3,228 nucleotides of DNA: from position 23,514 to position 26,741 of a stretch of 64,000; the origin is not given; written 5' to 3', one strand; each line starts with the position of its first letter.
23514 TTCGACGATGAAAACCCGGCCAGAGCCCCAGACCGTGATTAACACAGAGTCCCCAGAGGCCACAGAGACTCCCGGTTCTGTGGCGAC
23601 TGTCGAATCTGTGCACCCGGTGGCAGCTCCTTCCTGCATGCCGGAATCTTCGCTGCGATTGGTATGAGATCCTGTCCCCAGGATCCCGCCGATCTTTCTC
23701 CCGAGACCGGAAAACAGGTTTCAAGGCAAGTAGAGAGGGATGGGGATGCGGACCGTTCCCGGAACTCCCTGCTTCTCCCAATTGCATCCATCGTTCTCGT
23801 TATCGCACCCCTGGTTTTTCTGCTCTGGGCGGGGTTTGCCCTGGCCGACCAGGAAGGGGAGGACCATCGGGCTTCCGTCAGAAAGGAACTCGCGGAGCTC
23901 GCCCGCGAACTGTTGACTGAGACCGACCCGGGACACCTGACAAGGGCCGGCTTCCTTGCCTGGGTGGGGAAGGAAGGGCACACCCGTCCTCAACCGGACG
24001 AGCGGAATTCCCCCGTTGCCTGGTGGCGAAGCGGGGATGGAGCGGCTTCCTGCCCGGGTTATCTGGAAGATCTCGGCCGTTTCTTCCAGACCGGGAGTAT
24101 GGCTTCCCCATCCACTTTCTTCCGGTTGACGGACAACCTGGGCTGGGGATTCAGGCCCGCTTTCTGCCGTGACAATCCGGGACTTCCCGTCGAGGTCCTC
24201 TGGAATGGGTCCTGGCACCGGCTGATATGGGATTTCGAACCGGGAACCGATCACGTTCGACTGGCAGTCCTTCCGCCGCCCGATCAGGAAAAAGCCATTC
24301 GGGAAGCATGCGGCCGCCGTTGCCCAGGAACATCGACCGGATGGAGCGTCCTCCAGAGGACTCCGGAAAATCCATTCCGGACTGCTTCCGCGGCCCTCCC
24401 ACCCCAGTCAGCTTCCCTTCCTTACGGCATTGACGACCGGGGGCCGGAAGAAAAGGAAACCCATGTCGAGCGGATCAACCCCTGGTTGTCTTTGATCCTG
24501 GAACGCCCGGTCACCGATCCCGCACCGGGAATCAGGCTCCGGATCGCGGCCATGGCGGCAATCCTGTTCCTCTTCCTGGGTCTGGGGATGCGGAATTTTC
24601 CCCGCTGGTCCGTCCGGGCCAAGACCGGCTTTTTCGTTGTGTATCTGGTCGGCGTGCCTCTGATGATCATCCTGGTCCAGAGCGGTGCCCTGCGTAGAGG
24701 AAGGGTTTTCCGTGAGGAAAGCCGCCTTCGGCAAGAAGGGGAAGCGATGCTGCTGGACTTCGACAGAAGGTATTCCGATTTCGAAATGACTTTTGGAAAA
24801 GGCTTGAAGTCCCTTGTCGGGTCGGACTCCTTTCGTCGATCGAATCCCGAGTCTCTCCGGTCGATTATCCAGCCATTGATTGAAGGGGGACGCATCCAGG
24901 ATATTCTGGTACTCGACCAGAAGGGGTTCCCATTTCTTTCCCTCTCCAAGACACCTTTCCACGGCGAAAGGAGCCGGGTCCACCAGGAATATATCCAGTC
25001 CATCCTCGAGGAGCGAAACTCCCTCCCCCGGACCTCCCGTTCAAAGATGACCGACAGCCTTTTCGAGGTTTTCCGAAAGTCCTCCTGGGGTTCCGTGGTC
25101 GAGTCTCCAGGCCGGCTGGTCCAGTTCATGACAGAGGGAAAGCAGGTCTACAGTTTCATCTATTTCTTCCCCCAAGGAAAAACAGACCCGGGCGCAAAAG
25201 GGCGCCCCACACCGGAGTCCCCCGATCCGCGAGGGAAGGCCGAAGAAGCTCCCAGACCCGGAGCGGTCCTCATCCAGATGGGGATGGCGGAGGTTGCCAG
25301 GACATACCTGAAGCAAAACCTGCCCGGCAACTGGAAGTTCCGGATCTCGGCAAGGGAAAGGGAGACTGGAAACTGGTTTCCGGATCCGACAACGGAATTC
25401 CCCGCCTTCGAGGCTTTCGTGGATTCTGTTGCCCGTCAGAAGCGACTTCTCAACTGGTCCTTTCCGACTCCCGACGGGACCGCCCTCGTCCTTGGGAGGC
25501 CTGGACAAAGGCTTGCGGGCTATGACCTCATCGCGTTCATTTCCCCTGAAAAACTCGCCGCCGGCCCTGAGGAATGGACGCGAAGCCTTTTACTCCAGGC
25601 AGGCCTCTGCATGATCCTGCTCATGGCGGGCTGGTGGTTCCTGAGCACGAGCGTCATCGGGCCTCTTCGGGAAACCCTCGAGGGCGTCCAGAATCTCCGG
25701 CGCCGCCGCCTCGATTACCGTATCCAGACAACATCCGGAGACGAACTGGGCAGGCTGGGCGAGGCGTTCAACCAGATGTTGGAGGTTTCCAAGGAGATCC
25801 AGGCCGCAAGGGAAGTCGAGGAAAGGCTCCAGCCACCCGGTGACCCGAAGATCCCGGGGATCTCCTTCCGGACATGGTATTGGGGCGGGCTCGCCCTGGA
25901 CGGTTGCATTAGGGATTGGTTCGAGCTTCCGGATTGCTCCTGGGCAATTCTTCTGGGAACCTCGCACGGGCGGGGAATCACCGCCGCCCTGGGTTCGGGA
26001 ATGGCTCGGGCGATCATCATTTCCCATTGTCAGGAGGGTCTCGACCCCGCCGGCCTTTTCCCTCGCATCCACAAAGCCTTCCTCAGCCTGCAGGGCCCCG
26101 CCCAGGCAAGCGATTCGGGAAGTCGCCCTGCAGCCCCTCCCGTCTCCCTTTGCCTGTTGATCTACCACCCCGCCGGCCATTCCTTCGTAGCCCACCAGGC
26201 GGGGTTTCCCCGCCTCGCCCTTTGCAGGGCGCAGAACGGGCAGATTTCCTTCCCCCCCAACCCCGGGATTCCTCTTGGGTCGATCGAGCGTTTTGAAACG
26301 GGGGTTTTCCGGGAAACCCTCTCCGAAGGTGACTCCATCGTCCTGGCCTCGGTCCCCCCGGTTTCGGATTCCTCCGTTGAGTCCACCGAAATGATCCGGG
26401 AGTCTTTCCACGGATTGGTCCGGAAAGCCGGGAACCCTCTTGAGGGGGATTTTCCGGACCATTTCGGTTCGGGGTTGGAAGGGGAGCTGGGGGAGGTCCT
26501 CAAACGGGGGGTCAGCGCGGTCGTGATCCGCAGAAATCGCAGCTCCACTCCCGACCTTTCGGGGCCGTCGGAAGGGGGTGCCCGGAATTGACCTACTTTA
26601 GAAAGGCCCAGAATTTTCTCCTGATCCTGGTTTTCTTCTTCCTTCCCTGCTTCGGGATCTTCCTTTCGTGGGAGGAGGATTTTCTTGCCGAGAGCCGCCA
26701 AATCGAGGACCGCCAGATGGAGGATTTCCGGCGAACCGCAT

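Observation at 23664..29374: Translationally coupled pair of a pseudo-PP2C and a canonical PP2C, both giant HAMP membrane sensors (pair A)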

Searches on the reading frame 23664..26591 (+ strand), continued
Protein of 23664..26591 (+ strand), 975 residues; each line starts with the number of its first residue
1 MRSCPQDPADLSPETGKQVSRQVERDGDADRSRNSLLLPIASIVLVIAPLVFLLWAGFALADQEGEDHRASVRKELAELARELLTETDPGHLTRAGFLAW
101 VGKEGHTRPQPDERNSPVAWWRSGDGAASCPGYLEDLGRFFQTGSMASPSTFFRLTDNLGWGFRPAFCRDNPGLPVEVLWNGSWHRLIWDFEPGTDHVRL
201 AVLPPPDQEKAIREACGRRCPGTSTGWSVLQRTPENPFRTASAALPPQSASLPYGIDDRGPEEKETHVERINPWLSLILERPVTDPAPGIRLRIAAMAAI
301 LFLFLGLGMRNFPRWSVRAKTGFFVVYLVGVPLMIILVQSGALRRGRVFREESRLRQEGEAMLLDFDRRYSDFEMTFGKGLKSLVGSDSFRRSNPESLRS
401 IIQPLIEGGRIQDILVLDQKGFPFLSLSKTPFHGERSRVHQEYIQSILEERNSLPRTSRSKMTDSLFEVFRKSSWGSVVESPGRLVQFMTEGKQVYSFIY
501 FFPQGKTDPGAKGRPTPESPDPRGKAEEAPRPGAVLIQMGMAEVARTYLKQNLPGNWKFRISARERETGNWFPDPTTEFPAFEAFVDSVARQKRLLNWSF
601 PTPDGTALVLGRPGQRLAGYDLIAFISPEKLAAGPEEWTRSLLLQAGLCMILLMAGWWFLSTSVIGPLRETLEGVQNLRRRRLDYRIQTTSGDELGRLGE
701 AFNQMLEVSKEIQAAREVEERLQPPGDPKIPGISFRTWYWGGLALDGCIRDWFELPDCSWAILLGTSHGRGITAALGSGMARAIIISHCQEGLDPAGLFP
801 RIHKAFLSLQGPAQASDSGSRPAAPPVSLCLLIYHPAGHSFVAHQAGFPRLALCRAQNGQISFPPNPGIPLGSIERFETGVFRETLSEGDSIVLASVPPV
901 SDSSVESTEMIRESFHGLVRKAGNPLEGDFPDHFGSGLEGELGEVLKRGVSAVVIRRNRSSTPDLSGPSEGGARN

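Call 88: find_related_loci(query=A2, collection=metagenome_contigs, flank=4000)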
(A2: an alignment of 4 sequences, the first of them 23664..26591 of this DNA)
Query A2 (975 aa) in metagenome_contigs; peptide patterns used: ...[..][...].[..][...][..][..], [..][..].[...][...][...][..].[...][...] (x = any residue, [..] = any of these).
600 stretches matched a pattern (row limit reached: there are more); 82 encode a relative of the query (tblastn E <= 1e-3); the best 80 are kept; 80 distinct loci.
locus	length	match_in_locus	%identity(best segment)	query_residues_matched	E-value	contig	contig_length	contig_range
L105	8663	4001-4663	22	638-849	6e-9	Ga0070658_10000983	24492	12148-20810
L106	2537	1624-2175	23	643-805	7e-9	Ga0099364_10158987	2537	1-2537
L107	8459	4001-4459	29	693-836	7e-9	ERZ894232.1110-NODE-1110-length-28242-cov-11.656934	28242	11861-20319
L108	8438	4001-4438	31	642-784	4e-8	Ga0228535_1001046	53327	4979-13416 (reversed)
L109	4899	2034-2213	45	648-707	5e-8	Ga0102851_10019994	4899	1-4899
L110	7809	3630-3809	45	648-707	8e-8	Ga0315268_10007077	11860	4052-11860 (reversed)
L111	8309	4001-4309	32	623-723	1e-7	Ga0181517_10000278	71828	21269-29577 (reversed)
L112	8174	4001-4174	41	648-705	3e-7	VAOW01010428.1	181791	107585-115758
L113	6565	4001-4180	45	648-707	2e-7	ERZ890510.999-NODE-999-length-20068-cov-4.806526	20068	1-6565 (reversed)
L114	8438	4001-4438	31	642-784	6e-7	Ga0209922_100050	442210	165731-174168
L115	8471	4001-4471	31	642-795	3e-7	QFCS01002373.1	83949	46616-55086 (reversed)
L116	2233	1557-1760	41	642-707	3e-7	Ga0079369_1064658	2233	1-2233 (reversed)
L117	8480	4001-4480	28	639-787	4e-7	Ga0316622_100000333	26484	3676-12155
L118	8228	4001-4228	37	643-717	5e-7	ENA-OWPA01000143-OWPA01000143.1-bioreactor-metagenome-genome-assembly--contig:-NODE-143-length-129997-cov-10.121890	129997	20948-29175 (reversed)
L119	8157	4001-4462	30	642-792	4e-7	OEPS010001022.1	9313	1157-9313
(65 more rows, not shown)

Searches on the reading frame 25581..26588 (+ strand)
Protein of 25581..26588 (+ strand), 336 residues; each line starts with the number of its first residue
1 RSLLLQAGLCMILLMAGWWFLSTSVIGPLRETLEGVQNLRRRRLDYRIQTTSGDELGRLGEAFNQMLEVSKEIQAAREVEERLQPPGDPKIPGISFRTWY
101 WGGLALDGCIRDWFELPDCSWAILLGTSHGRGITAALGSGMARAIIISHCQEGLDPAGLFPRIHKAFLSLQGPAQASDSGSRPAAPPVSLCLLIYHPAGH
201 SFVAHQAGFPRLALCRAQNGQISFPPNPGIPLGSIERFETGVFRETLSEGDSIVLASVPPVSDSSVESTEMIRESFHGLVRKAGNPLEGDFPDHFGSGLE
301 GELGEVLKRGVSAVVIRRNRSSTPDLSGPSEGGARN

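Call 78: predict_structure(alignment_id=A5)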
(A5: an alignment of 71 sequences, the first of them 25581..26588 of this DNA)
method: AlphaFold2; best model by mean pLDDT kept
length: 336 residues; sequences in the alignment: 71
mean_pLDDT: 89.6   pTM: 0.82
mean pLDDT of the five models: 89.6, 88.8, 88.4, 87.9, 87.5
residues with pLDDT >= 90: 236; 70-90: 74; 50-70: 26; < 50: 0
segments of 3 or more residues with pLDDT < 50: none
pLDDT, mean of each block of 10 residues (from residue 1): 96 97 94 93 94 92 92 90 93 95 89 97 95 91 95 95 94 70 85 97 95 95 90 93 97 93 70 89 84 90 81 95 62 54
secondary structure, 60 per line:
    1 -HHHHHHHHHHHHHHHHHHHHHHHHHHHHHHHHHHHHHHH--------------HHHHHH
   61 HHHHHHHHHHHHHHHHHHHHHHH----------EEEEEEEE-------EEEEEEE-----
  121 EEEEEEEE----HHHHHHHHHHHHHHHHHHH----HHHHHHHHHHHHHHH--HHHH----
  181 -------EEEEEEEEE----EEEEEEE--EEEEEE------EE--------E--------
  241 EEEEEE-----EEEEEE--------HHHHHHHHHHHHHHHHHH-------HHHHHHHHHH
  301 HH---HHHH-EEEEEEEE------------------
elements in order: H2-40 H55-83 E94-101 E109-115 E121-128 H133-151 H156-170 H173-176 E188-196 E201-207 E210-215 E241-246 E252-257 H266-283 H291-302 H306-309 E311-318

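Call 83: fold_search(model_id=the predicted structure, library=pdb)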
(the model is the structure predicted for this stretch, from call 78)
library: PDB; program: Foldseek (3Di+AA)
matches with E <= 10: 374; with E <= 0.001: 137
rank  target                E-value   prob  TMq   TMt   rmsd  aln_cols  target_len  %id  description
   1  3eq2_A                1.0e-11  1.00  0.54  0.50   8.8       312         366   16  Structure of Hexagonal Crystal form of Pseudomonas aeruginosa RssB (released 2009-10-20)
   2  3pu9_A                1.3e-11  1.00  0.49  0.68   5.2       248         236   14  Crystal structure of serine/threonine phosphatase Sphaerobacter thermophilus DSM 20745 (released 2010-12-22)
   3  3f7a_B                1.5e-11  1.00  0.54  0.49   8.5       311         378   18  Structure of Orthorhombic crystal form of Pseudomonas aeruginosa RssB (released 2009-11-24)
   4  3f79_C                1.8e-11  1.00  0.53  0.73   4.7       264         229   16  Structure of pseudo-centered cell crystal form of the C-terminal phosphatase domain of P. aeruginosa RssB (released 2009-11-24)
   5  3f79_F                3.6e-11  1.00  0.50  0.69   5.2       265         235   17  Structure of pseudo-centered cell crystal form of the C-terminal phosphatase domain of P. aeruginosa RssB (released 2009-11-24)
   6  3f79_D                5.1e-11  1.00  0.50  0.70   5.2       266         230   15  Structure of pseudo-centered cell crystal form of the C-terminal phosphatase domain of P. aeruginosa RssB (released 2009-11-24)
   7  3eq2_B                1.0e-10  1.00  0.56  0.51   8.3       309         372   20  Structure of Hexagonal Crystal form of Pseudomonas aeruginosa RssB (released 2009-10-20)
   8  3ke6_B                1.2e-10  1.00  0.49  0.47   5.0       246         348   20  The crystal structure of the RsbU and RsbW domains of Rv1364c from Mycobacterium tuberculosis (released 2010-11-10)
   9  3f7a_A                1.2e-10  1.00  0.51  0.47   7.9       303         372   18  Structure of Orthorhombic crystal form of Pseudomonas aeruginosa RssB (released 2009-11-24)
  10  3ke6_A                1.6e-10  1.00  0.52  0.50   3.9       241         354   18  The crystal structure of the RsbU and RsbW domains of Rv1364c from Mycobacterium tuberculosis (released 2010-11-10)
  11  5mqh                  1.6e-10  1.00  0.41  0.57   8.0       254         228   16  Structure of the Phosphatase Domain of the Cell Fate Determinant SpoIIE from Bacillus subtilis in a crystal form without (released 2017-05-31)
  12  3w40_A                2.6e-10  1.00  0.50  0.81   4.1       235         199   11  Crystal structure of RsbX in complex with magnesium in space group P1 (released 2014-01-22)
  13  3zt9                  3.0e-10  1.00  0.43  0.70   5.5       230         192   15  The bacterial stressosome: a modular system that has been adapted to control secondary messenger signaling (released 2012-02-22)
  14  3es2_A                3.5e-10  1.00  0.52  0.75   5.0       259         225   17  Structure of the C-terminal phosphatase domain of P. aeruginonsa RssB (released 2009-10-20)
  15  3f79_B                4.0e-10  1.00  0.53  0.73   4.7       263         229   17  Structure of pseudo-centered cell crystal form of the C-terminal phosphatase domain of P. aeruginosa RssB (released 2009-11-24)
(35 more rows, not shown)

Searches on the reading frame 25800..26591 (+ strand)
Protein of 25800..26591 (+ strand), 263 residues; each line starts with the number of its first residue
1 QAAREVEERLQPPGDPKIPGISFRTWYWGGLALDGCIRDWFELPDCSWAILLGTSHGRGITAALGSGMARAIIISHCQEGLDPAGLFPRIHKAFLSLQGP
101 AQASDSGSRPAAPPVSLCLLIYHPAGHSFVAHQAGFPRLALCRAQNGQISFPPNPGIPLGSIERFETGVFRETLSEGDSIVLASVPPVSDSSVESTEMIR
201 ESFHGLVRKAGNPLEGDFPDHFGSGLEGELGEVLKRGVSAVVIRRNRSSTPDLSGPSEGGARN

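Call 27: search_solved_structures(query=window:25800-26591:+, max_evalue=1, show_alignments=3)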
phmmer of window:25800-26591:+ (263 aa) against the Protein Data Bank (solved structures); distinct sequences matched with E-value up to 1: 0.
